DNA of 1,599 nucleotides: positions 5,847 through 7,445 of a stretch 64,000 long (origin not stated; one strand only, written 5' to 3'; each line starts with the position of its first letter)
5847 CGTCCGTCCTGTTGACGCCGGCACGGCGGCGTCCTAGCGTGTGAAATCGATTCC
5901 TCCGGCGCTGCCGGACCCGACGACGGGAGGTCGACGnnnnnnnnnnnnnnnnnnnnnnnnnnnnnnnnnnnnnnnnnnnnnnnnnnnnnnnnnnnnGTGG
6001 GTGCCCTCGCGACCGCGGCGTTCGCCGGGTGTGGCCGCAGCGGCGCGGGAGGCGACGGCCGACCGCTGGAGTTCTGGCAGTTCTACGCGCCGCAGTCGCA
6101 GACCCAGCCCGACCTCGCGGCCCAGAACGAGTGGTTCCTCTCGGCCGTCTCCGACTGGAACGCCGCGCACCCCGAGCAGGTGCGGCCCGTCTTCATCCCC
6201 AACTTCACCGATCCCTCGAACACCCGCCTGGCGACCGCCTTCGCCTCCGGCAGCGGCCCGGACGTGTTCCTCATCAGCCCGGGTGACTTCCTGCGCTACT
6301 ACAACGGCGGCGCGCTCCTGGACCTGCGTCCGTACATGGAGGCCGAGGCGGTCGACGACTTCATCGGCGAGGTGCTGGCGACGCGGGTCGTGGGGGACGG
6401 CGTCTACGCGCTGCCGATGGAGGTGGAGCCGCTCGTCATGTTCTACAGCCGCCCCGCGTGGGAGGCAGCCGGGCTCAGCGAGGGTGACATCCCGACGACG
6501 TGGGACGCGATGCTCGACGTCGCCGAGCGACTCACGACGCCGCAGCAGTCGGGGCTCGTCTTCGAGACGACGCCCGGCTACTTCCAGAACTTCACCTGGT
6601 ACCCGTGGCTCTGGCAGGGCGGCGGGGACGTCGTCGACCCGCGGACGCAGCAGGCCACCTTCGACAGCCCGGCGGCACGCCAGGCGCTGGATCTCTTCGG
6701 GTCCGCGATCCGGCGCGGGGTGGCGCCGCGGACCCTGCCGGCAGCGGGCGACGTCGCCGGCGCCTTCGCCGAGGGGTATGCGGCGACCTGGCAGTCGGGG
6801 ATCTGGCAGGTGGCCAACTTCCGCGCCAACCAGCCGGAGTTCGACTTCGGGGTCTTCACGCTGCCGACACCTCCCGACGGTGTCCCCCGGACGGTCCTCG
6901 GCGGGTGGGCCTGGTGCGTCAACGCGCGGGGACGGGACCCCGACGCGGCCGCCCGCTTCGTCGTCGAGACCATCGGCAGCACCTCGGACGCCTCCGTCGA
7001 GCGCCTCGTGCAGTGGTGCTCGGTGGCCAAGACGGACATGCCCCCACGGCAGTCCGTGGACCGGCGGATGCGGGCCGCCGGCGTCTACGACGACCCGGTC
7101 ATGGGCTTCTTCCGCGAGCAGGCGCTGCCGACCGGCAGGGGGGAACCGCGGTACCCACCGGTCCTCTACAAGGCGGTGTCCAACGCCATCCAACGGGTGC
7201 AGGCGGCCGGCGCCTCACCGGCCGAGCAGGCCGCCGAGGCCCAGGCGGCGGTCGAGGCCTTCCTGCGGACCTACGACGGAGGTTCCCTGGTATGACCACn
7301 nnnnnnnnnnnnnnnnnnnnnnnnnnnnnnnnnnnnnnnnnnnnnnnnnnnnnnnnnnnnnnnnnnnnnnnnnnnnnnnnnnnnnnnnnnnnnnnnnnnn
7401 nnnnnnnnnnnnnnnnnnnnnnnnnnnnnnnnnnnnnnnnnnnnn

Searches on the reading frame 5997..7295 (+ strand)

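Call 7: search_protein_families(library=pfam, proteins=[window:5997-7295:+])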
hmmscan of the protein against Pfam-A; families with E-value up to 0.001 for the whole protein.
window:5997-7295:+ (432 aa): 2 families
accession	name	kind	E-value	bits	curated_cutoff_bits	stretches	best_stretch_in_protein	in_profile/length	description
PF01547.30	SBP_bac_1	-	5.3e-31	109.2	26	1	46-322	9-297/307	Bacterial extracellular solute-binding protein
PF13416.11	SBP_bac_8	-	2.3e-24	87.1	27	1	71-326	21-243/279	Bacterial extracellular solute-binding protein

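Call 74: search_protein_families(library=ncbifam, proteins=[window:5997-7295:+], max_evalue=0.00001)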
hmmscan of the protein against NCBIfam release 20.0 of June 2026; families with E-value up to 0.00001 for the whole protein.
window:5997-7295:+ (432 aa): 4 families
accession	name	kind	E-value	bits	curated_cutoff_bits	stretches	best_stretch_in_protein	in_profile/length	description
NF007011.0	PRK09474.1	equivalog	1.2e-11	44.1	291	1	77-325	72-309/396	maltose/maltodextrin ABC transporter substrate-binding protein MalE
TIGR03850.1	bind_CPR_0540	equivalog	8.2e-10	37.9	299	1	119-250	134-262/437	carbohydrate ABC transporter substrate-binding protein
NF053763.1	ABCarbgalBndGanS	equivalog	2.2e-08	33.3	700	0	83-188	87-185/420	galactooligosaccharide ABC transporter substrate-binding protein GanS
TIGR03851.1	chitin_NgcE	equivalog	7.3e-07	28.5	399.65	1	76-292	82-311/450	N-acetylglucosamine/diacetylchitobiose ABC transporter substrate-binding protein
